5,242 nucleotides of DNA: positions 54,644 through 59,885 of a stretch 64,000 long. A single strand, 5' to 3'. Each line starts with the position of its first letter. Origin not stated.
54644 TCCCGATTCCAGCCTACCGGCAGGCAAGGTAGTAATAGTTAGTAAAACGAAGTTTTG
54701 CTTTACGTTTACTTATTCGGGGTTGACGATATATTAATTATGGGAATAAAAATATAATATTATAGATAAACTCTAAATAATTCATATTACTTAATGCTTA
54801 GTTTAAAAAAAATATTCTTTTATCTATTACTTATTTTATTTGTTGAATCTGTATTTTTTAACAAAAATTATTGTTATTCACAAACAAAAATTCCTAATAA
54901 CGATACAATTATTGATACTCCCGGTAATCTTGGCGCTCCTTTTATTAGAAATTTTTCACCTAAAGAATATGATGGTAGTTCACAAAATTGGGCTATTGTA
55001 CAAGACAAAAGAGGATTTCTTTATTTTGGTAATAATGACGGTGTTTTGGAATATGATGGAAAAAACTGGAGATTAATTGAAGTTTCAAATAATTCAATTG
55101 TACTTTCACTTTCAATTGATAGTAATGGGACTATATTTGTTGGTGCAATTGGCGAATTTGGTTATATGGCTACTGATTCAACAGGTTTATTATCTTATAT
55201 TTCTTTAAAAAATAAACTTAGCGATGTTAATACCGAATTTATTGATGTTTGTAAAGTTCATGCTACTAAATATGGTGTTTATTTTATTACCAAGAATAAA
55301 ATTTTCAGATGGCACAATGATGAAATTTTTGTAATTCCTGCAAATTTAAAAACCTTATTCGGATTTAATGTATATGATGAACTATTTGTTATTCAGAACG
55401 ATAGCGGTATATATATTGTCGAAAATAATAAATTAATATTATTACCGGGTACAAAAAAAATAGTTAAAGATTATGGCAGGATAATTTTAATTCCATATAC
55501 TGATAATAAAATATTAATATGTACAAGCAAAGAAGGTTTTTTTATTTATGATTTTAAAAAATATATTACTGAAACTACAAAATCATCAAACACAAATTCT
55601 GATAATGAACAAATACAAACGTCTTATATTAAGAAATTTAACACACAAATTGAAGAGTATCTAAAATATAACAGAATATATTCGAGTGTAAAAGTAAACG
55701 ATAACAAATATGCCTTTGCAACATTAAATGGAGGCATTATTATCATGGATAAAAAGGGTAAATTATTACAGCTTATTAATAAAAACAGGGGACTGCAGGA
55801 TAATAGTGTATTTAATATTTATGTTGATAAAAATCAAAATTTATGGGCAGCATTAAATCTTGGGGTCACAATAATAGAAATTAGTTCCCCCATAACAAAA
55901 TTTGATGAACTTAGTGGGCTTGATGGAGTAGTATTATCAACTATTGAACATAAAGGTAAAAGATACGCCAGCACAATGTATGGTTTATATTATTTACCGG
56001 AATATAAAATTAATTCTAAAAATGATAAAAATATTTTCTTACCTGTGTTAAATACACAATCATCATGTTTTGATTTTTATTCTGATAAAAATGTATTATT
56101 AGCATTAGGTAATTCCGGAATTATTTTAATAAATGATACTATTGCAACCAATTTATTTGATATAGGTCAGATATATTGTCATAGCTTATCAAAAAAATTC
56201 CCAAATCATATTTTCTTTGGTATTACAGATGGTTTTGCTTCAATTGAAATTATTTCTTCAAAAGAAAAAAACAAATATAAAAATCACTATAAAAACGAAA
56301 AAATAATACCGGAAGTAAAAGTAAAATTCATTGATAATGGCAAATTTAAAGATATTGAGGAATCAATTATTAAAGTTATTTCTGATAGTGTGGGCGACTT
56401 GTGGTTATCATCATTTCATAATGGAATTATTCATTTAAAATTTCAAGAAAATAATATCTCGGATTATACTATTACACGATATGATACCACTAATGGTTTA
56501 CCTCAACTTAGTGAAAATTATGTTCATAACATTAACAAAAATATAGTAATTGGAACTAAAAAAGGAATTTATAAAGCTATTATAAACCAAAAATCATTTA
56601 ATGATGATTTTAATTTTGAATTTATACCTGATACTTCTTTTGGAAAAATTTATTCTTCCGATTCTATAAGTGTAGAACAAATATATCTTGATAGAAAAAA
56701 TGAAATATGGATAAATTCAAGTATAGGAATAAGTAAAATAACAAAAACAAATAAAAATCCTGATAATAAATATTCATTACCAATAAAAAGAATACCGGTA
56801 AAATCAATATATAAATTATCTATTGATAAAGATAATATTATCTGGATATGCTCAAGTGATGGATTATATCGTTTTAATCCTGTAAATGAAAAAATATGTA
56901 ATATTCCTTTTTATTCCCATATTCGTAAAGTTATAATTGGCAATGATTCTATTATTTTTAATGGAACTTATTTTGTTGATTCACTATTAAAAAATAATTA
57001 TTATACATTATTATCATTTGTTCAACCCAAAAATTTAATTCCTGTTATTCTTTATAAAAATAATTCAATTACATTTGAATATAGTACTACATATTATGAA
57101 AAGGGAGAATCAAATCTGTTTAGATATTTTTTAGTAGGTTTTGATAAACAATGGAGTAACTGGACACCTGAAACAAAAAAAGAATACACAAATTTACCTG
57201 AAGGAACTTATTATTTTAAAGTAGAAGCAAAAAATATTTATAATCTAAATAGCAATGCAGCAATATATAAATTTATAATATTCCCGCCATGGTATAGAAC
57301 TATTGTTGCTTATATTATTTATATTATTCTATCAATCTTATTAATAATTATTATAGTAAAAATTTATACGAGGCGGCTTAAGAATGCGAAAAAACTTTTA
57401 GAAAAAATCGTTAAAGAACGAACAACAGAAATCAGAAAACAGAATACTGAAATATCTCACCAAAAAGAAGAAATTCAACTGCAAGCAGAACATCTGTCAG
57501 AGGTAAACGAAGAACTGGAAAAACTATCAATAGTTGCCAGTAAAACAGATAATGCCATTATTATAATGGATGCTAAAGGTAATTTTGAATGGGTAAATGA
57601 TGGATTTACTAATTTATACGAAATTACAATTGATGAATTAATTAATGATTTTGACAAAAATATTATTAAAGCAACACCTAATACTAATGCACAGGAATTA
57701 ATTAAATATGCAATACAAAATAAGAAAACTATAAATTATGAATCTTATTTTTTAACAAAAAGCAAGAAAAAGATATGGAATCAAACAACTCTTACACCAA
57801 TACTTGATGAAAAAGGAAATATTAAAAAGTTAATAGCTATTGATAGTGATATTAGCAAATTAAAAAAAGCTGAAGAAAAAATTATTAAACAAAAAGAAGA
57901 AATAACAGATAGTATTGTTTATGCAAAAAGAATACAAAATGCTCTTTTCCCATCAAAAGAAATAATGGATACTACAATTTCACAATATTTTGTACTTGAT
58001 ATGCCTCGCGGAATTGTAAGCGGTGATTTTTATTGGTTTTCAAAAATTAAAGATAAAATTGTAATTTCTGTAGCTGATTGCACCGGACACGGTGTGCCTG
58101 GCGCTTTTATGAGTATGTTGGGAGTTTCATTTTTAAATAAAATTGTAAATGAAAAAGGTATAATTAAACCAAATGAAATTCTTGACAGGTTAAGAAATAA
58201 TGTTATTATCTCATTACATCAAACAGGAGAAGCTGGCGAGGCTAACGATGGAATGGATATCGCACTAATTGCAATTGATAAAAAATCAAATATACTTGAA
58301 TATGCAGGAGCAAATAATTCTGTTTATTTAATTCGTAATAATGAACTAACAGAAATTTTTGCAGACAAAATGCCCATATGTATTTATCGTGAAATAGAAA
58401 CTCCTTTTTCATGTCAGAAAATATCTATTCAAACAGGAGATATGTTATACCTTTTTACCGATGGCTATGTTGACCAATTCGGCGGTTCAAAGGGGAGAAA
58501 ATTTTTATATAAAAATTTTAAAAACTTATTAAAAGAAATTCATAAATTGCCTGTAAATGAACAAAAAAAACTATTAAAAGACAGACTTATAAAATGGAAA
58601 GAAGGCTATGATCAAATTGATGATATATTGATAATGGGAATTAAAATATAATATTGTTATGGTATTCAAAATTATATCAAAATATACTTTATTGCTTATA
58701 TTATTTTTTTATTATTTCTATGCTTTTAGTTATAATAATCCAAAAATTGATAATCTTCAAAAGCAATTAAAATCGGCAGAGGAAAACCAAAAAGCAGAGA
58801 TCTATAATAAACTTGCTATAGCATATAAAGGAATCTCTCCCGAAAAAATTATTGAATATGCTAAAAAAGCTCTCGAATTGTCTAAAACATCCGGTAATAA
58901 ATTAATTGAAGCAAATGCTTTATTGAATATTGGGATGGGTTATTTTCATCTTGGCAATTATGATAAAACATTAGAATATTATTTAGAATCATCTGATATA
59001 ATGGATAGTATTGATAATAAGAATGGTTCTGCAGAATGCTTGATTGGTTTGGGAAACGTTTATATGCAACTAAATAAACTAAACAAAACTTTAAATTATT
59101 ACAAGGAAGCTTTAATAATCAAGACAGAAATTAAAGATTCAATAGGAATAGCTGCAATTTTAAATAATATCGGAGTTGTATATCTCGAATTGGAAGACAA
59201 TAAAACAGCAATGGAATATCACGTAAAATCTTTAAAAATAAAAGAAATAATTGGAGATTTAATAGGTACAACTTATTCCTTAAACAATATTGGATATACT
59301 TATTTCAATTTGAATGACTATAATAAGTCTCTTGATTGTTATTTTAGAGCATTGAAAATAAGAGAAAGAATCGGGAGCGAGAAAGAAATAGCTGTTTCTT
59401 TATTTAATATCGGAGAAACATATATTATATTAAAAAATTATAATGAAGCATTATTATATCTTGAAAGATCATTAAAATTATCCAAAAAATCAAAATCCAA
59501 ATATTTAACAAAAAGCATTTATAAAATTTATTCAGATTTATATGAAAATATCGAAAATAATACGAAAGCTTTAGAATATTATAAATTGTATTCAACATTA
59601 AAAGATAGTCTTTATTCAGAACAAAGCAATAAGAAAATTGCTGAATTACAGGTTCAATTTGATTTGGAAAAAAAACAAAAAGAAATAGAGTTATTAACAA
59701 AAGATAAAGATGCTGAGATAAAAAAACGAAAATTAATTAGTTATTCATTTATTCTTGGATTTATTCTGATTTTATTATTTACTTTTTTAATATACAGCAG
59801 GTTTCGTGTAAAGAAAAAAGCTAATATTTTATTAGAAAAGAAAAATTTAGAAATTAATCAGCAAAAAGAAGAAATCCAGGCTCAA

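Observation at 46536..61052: Tandem battery of five membrane receptor PP2C (SpoIIE/RsbU-type) phosphatases with interchangeable sensor modules and no visible substrate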

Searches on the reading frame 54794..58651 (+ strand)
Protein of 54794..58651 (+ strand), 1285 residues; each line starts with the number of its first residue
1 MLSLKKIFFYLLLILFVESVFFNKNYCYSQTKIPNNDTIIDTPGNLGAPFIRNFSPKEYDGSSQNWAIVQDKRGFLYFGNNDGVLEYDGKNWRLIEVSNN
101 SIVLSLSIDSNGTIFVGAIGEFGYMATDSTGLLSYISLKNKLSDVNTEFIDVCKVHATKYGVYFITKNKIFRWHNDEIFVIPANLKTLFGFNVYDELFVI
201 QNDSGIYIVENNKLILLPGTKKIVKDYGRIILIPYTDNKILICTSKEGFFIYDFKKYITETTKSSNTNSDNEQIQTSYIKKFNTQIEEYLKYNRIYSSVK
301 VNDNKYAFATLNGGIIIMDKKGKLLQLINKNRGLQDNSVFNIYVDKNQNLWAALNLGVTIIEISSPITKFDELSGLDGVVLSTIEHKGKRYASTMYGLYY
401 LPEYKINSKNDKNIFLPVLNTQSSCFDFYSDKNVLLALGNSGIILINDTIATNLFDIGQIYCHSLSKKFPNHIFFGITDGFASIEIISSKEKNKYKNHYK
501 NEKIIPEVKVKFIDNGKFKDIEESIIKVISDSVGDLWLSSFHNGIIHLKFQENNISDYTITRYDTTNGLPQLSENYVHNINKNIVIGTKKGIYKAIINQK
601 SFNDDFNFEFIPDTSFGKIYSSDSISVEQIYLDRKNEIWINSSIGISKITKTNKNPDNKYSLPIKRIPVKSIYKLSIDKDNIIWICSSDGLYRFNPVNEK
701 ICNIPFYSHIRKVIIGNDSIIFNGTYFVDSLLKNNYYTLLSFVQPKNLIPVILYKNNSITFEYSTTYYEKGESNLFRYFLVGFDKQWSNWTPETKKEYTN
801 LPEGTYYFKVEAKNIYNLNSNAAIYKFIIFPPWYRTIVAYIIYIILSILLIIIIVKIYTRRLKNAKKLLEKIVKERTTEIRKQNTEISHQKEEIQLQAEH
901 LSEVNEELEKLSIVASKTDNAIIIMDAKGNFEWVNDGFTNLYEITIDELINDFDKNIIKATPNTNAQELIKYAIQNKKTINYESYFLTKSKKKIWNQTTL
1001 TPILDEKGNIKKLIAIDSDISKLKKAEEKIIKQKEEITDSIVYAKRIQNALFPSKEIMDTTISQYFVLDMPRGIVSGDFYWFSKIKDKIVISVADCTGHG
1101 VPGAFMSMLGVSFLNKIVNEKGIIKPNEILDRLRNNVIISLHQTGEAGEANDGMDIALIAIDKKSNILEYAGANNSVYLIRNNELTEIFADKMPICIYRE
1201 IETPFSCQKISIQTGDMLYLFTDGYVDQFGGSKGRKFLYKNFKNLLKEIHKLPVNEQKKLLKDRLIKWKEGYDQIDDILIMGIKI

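Call 5: search_protein_families(library=pfam, proteins=[window:54794-58651:+], max_evalue=0.01)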
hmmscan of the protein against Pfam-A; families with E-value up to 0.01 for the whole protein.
window:54794-58651:+ (1285 aa): 7 families
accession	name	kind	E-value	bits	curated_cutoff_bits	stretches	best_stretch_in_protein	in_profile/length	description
PF07228.17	SpoIIE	-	2.1e-21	77.2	25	1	1087-1284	3-190/192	Stage II sporulation protein E (SpoIIE)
PF07494.17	Reg_prop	-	5.2e-12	44.9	20.4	0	333-353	1-21/24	Two component regulator propeller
PF13426.13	PAS_9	-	4.9e-11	43.3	27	1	920-1021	2-102/103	PAS domain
PF07495.19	Y_Y_Y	-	2.7e-10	40.4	26.6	1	768-829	2-64/65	Y_Y_Y domain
PF08448.16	PAS_4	-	5.6e-06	27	23.1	1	919-1022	5-107/110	PAS fold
PF10324.15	7TM_GPCR_Srw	-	0.00039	20.2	22.2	1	775-878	140-242/319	Serpentine type 7TM GPCR chemoreceptor Srw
PF00989.32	PAS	-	0.0032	17.9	22.6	0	918-1016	10-109/113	PAS fold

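Call 17: search_protein_families(library=ncbifam, proteins=[window:54794-58651:+], max_evalue=0.001)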
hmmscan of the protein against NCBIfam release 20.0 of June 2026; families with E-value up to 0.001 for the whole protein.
window:54794-58651:+ (1285 aa): 10 families
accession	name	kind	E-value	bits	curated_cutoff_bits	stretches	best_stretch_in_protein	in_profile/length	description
NF038263.1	prot_phos_SiaA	equivalog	4.2e-58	197.4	700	1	1021-1284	395-656/658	biofilm regulation protein phosphatase SiaA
NF008467.0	PRK11359.1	equivalog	5.3e-09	34.6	857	1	910-1033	137-256/800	oxygen-sensing cyclic-di-GMP phosphodiesterase DosP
TIGR00229.1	sensory_box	domain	1.7e-08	34.7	22.9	1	906-1029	2-125/126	PAS domain S-box protein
NF045675.1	PhdiestaseDibA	equivalog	8.2e-07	27.7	980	1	840-1032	5-201/623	phosphodiesterase DibA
TIGR02938.1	nifL_nitrog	equivalog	1.2e-06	27.3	242.45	1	917-1051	12-145/494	nitrogen fixation negative regulator NifL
NF052652.1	YtvA_fam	equivalog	3.4e-06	26.8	250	1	917-1039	8-133/243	YtvA family blue-light photoreceptor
NF010077.0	PRK13559.1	subfamily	7.4e-06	25.1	361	1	914-1034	48-171/364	hypothetical protein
NF010076.0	PRK13557.1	subfamily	0.00024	19.6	631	1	901-1032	21-156/540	histidine kinase famiy protein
NF053781.1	cdiGMPphdstlr2612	equivalog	0.00033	18.4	1600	1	886-1025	130-269/1268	Tlr1612 family c-di-GMP phosphodiesterase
NF052306.1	BluLightHisKinLov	equivalog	0.00036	19.5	450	1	908-1028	20-144/334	blue-light-activated histidine kinase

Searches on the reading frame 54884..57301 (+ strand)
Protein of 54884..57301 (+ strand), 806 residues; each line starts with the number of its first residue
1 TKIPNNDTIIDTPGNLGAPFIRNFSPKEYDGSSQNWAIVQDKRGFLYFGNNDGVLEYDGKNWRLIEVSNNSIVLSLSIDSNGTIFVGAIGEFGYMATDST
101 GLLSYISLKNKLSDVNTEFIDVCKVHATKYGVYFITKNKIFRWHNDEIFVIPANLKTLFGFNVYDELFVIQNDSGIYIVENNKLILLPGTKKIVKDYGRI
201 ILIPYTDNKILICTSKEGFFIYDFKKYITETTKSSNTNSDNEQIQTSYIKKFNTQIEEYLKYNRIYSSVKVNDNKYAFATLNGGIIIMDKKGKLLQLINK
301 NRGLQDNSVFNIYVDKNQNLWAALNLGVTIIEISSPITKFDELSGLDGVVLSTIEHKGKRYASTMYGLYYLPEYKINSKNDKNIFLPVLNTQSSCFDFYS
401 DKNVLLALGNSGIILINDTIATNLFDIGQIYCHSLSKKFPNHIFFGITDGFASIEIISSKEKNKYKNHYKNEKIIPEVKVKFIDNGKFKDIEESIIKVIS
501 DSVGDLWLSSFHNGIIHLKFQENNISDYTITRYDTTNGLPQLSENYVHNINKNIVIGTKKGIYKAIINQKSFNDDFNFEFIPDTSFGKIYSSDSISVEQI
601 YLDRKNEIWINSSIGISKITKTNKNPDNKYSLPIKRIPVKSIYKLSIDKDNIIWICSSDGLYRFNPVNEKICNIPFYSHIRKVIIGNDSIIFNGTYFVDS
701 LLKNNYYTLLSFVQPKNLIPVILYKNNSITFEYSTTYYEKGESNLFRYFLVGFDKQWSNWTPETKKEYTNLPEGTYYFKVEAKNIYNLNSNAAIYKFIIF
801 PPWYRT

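Call 73: search_solved_structures(query=window:54884-57301:+, max_evalue=0.01)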
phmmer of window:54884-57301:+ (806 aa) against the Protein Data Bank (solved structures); distinct sequences matched with E-value up to 0.01: 4.
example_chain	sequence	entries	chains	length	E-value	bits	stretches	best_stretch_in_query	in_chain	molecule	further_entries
4a2l_A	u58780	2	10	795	1.3e-17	66.6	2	728-806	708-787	TWO-COMPONENT SYSTEM SENSOR HISTIDINE KINASE/RESPONSE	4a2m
3v9f_A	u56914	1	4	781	3.4e-13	52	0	249-380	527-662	Two-component system sensor histidine kinase/response regulator, hybrid (One-component sys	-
3va6_A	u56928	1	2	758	4.8e-12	48.1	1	722-804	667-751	Two-component system sensor histidine kinase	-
3ott_A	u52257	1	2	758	4.8e-12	48.1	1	722-804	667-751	Two-component system sensor histidine kinase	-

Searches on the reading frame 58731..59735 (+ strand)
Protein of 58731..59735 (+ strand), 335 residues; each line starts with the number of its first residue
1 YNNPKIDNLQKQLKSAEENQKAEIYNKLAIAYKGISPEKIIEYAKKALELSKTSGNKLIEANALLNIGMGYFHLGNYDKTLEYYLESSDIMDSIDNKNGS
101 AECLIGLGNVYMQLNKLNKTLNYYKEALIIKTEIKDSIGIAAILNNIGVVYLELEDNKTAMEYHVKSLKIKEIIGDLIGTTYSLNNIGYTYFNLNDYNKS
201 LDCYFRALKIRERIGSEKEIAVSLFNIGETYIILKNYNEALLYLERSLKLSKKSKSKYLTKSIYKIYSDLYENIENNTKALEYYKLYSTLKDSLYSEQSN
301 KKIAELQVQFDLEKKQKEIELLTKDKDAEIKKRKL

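Call 74: search_solved_structures(query=window:58731-59735:+, max_evalue=0.001)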
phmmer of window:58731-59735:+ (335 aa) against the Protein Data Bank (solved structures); distinct sequences matched with E-value up to 0.001: 61 (the best 60 are shown).
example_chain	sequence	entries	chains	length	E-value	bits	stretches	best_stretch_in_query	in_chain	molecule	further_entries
9qhb_A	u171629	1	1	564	2.9e-37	132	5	22-253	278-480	Engineered tetratricopeptide repeat protein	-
5a7d_B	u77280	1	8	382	1.3e-29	106.8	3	117-251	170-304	PINS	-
6hc2_A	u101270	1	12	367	5.5e-26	95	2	81-255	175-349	G-protein-signaling modulator 2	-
5a6c_A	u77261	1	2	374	1e-25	94.1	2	41-217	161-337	G-PROTEIN-SIGNALING MODULATOR 2, AFADIN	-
3sf4_A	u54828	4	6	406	1.4e-25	93.7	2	41-233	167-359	G-protein-signaling modulator 2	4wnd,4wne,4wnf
4wng_A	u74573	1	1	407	1.5e-25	93.6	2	41-233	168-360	G-protein-signaling modulator 2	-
4g2v_A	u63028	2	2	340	2.2e-25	93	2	46-176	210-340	G-protein-signaling modulator 2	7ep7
3ro2_A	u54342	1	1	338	3.3e-25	92.4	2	46-176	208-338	G-protein-signaling modulator 2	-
4a1s_A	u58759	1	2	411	1.6e-21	80.3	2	117-254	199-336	PARTNER OF INSCUTEABLE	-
8bu0_A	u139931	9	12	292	6.6e-21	78.3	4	30-131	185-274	Consensus tetratricopeptide repeat protein | Crystal structure of an 8-repeat consensus TPR superhelix with Zinc. | Monomer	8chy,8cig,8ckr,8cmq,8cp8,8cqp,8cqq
4jhr_A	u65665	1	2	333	1.2e-19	74.2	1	47-177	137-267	G-protein-signaling modulator 2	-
9qhc_A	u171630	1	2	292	2.4e-19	73.2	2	61-218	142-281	Engineered tetratricopeptide repeat protein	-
7t7t_A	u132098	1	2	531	8e-15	58.3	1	144-283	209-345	Protein TONSOKU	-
3ro3_A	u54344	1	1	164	1.7e-13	53.9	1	46-176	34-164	G-protein-signaling modulator 2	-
7obi_A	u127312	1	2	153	3.6e-13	52.9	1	61-211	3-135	CTPR-rv4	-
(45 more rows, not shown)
